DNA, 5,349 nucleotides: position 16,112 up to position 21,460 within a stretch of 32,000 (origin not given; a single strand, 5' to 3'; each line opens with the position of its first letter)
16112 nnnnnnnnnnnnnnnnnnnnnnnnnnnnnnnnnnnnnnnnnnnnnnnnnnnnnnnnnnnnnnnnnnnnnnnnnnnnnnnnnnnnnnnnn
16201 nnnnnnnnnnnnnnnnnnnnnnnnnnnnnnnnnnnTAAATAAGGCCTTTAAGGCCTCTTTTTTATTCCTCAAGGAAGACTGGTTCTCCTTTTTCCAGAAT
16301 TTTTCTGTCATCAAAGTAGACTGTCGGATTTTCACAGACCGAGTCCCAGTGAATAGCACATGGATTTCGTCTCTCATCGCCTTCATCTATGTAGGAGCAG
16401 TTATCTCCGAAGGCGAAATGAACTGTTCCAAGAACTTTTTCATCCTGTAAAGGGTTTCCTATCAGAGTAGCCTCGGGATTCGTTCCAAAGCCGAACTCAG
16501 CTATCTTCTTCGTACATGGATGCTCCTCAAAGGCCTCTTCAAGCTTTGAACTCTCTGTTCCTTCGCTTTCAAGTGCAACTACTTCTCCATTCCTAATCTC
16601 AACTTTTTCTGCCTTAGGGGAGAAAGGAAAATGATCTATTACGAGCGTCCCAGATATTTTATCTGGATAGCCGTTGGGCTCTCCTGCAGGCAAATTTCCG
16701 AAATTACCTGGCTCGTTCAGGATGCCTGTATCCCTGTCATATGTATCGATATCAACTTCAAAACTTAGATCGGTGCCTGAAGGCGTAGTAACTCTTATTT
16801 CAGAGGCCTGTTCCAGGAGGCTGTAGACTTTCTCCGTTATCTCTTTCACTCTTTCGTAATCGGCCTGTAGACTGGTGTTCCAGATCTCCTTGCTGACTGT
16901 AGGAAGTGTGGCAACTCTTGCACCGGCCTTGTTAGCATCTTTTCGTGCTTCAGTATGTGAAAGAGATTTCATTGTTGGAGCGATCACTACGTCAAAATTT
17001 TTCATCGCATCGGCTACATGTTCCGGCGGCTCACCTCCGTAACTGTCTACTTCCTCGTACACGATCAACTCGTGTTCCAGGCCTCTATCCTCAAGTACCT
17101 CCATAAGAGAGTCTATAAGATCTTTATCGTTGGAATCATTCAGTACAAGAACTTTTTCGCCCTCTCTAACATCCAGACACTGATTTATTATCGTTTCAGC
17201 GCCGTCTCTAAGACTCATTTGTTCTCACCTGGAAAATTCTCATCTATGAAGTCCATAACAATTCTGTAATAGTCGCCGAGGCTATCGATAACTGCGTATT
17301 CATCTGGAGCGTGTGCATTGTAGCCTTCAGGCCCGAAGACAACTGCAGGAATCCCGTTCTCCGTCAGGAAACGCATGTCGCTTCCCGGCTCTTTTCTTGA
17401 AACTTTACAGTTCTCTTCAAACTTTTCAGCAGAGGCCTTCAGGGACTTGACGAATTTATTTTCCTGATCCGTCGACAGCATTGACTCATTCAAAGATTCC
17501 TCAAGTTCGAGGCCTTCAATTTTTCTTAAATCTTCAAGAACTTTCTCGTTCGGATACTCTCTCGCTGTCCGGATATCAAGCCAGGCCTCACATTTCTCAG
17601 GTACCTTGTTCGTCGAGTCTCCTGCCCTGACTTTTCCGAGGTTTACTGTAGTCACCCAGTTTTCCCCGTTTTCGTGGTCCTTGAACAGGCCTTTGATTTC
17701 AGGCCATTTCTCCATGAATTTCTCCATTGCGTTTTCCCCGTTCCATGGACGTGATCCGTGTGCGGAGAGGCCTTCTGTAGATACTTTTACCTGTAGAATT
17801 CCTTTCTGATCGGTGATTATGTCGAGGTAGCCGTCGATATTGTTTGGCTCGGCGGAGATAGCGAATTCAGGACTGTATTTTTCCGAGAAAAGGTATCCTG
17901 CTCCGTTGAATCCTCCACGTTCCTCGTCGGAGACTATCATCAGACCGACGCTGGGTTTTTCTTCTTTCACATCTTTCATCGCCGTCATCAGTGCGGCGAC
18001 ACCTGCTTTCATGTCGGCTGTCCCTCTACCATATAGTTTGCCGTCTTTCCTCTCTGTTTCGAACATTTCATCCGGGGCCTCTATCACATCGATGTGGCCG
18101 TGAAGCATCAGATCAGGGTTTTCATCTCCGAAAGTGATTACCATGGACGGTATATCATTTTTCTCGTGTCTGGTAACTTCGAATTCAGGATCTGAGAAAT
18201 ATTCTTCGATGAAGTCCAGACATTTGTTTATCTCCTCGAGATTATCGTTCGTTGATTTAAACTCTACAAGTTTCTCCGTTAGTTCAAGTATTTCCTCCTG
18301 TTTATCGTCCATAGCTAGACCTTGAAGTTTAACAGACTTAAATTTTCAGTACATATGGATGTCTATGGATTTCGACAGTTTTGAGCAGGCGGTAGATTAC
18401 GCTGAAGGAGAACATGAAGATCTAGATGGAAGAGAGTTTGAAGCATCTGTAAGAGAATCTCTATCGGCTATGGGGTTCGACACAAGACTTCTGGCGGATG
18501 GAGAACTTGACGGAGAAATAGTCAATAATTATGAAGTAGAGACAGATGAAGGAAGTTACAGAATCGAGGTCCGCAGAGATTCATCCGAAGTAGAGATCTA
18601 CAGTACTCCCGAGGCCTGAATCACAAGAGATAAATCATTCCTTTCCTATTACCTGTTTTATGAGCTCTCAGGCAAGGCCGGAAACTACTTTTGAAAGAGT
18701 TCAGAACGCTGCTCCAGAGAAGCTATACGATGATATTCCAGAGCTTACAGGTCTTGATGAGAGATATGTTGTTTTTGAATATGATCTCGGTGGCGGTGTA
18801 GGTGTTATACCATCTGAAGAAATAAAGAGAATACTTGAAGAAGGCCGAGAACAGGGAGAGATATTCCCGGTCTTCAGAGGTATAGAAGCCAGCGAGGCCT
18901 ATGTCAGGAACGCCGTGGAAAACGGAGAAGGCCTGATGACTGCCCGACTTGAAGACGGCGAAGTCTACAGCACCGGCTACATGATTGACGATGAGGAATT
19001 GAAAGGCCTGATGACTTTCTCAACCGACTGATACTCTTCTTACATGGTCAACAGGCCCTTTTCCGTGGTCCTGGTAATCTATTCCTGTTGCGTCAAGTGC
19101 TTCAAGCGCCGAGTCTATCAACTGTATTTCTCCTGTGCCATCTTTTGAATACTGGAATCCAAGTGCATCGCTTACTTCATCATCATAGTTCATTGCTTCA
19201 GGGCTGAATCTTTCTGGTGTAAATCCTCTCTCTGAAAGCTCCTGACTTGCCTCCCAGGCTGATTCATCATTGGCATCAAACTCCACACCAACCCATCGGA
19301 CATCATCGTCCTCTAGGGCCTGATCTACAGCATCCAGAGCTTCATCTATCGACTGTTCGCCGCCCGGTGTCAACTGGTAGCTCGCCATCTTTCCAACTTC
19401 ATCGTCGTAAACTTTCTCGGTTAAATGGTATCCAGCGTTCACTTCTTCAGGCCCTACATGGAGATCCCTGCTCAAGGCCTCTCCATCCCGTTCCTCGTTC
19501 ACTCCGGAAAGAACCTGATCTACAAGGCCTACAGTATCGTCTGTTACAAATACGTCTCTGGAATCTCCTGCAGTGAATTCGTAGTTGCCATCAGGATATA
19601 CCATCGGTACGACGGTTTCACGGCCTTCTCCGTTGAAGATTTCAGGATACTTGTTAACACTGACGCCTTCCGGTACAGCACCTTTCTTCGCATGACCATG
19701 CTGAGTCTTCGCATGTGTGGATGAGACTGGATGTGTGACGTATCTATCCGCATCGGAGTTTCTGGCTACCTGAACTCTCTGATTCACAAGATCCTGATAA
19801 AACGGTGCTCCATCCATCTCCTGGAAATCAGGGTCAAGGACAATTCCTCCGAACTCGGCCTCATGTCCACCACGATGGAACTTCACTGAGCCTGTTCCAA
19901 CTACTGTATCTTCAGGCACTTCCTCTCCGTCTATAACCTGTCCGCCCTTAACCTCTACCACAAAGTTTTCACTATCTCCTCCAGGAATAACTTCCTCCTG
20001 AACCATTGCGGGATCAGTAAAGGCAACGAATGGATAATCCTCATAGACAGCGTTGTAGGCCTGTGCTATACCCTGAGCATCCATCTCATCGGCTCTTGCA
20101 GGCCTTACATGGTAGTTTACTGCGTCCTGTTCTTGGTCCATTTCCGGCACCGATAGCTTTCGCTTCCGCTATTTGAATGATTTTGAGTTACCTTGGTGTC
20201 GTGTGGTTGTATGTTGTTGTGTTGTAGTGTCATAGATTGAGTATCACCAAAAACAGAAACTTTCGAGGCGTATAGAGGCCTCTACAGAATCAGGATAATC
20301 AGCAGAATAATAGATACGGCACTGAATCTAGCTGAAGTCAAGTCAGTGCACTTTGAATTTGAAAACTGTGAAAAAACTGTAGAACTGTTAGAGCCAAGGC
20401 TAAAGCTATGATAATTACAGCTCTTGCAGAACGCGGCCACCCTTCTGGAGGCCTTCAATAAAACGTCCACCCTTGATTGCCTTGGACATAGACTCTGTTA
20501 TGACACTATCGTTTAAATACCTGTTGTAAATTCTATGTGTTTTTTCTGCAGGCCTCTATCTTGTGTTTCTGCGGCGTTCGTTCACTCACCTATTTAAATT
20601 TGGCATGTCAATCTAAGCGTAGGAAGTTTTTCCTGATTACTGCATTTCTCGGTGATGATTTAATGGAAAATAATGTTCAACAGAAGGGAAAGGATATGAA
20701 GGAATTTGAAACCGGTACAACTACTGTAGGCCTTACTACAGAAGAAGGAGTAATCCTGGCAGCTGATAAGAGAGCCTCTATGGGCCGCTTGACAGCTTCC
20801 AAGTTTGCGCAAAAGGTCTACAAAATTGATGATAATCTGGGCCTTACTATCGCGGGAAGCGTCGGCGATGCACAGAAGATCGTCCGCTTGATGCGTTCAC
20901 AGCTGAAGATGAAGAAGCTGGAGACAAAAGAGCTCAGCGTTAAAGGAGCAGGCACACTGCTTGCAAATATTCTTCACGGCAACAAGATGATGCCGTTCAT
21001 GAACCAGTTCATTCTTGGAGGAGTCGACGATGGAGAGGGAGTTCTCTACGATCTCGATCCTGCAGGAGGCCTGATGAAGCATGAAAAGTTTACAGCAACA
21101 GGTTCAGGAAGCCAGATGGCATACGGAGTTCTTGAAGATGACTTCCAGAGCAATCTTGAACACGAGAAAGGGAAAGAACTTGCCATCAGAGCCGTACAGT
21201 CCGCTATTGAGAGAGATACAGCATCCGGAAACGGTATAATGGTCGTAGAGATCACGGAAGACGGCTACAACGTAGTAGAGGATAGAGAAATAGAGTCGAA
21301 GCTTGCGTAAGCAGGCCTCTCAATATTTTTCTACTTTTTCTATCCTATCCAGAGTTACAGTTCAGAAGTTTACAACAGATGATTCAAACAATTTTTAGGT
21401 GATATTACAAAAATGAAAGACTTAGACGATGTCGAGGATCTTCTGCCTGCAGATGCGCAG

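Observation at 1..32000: Hyper-abundant palindromic hexamer AGGCCT (about 1 per 300 bp), a HIP1-like iterated palindrome in an archaeon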

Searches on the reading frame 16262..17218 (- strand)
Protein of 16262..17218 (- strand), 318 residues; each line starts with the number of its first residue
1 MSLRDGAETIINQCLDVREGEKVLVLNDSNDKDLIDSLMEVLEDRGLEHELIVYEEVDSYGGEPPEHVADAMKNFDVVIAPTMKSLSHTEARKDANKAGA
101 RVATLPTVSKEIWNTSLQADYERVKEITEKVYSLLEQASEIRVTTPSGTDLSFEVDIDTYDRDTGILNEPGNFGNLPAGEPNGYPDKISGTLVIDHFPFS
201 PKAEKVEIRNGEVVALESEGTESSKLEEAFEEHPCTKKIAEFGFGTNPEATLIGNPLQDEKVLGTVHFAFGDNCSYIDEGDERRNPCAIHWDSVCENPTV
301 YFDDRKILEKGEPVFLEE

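Call 6: search_protein_families(library=pfam, proteins=[window:16262-17218:-])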
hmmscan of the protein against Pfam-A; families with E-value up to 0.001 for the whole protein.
window:16262-17218:- (318 aa): 1 family
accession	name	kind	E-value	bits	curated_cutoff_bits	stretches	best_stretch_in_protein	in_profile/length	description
PF02073.20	Peptidase_M29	-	4e-07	29.6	27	1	119-296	183-383/406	Thermophilic metalloprotease (M29)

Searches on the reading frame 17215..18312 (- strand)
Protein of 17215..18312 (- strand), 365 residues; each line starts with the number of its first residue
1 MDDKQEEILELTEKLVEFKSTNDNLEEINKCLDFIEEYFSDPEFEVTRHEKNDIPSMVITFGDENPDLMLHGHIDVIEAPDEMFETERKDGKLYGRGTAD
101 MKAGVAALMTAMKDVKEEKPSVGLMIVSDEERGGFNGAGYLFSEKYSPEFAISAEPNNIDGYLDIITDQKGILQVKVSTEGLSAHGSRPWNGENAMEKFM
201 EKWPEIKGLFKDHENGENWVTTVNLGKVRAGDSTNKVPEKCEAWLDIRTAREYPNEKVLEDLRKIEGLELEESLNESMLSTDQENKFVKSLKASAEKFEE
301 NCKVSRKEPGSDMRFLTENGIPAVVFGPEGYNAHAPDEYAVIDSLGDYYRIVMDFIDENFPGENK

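Call 6: search_protein_families(library=pfam, proteins=[window:17215-18312:-])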
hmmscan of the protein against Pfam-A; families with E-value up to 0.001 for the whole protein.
window:17215-18312:- (365 aa): 3 families
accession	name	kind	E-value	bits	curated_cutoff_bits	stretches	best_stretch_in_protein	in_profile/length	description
PF01546.33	Peptidase_M20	-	1.8e-30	106.9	24.6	1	69-357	1-205/206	Peptidase family M20/M25/M40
PF07687.19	M20_dimer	-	1.3e-15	57.7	21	1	169-265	3-98/107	Peptidase dimerisation domain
PF04389.22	Peptidase_M28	-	2.6e-05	24.4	21.3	0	65-146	12-79/193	Peptidase family M28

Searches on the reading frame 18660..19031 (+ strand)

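Call 75: search_protein_families(library=ncbifam, proteins=[window:18660-19031:+], max_evalue=0.01)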
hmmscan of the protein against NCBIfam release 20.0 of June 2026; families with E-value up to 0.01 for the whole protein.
window:18660-19031:+ (123 aa): 1 family
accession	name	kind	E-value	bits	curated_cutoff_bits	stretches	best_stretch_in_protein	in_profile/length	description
NF052248.1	SorU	equivalog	0.0053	17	100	0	58-95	18-55/72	SorU family sulfite dehydrogenase c-type cytochrome subunit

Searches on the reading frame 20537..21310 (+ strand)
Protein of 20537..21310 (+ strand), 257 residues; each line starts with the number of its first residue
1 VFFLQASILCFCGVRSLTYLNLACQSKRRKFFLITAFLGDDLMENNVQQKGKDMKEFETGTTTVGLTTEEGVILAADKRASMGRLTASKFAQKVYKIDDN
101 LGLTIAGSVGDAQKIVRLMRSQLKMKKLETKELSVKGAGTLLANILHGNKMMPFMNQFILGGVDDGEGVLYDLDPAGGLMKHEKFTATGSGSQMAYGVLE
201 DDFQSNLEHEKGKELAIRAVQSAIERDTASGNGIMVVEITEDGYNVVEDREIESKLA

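Call 7: search_protein_families(library=pfam, proteins=[window:20537-21310:+])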
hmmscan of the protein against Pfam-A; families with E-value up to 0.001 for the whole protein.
window:20537-21310:+ (257 aa): 1 family
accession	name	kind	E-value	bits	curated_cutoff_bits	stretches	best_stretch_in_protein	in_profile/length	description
PF00227.31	Proteasome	-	1.8e-49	168.4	22.4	1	58-239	2-189/189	Proteasome subunit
